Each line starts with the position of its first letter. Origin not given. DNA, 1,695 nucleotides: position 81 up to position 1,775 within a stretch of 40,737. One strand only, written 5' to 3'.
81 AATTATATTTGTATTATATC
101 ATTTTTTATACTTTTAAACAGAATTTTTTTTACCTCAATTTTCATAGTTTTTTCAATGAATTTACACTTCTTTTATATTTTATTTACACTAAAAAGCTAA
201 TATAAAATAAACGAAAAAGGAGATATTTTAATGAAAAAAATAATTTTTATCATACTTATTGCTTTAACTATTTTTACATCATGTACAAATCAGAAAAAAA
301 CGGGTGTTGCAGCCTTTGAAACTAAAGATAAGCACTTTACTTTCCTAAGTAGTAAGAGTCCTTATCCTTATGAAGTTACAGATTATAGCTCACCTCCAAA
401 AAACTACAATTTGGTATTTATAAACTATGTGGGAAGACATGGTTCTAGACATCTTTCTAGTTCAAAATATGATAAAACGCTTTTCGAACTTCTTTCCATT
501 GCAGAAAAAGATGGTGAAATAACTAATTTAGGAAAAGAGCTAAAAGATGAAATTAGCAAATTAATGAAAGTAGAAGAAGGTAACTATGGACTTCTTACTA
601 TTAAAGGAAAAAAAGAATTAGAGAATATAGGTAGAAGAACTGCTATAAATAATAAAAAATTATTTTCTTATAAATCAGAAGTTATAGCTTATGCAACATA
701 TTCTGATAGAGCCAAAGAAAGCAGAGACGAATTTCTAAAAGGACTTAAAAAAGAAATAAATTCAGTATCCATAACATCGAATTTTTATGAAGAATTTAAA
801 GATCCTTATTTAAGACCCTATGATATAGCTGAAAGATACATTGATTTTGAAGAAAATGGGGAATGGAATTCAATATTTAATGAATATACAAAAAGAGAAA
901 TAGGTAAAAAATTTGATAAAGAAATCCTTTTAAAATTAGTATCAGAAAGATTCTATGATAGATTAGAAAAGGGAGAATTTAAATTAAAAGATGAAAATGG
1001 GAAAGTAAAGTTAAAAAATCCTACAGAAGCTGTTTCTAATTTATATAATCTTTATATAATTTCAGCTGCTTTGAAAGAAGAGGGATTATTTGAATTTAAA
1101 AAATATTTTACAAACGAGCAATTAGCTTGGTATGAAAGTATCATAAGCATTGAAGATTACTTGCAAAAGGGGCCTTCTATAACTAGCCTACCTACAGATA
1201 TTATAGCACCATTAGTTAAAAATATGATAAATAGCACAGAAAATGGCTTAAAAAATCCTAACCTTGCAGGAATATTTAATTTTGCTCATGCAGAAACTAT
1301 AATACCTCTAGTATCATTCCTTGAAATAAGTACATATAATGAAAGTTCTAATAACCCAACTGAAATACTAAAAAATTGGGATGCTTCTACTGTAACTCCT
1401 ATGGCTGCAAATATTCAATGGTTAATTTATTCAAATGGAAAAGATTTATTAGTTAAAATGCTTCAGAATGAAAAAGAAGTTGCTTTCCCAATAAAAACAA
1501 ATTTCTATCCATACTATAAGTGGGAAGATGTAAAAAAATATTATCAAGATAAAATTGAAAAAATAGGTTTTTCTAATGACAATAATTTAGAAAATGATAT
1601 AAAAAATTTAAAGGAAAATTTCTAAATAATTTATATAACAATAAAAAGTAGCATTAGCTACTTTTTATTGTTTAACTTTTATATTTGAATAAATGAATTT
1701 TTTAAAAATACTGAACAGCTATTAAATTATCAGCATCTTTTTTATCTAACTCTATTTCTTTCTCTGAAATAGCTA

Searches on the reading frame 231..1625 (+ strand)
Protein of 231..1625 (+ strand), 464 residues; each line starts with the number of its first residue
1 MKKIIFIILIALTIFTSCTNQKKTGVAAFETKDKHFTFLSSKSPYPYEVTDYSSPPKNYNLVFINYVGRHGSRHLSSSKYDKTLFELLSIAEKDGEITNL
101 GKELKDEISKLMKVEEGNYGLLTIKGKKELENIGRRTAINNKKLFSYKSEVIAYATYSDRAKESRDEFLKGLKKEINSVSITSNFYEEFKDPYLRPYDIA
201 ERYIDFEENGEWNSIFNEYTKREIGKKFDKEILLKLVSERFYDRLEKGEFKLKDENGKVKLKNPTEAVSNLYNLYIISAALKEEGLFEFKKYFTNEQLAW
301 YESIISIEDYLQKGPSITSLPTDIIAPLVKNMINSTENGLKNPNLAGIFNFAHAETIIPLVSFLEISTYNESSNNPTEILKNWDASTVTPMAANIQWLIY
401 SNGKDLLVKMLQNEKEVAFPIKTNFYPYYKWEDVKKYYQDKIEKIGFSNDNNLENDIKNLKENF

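Call 58: search_protein_families(library=padloc, alignment_id=A5, max_evalue=1e-8)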
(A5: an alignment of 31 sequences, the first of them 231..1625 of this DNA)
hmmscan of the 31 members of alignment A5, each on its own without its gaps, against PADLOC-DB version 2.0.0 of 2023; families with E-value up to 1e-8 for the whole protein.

A. member 1, window:231-1625:+ (464 aa): 0 families

B. families by the number of members that match (of 31 scanned): 0 families
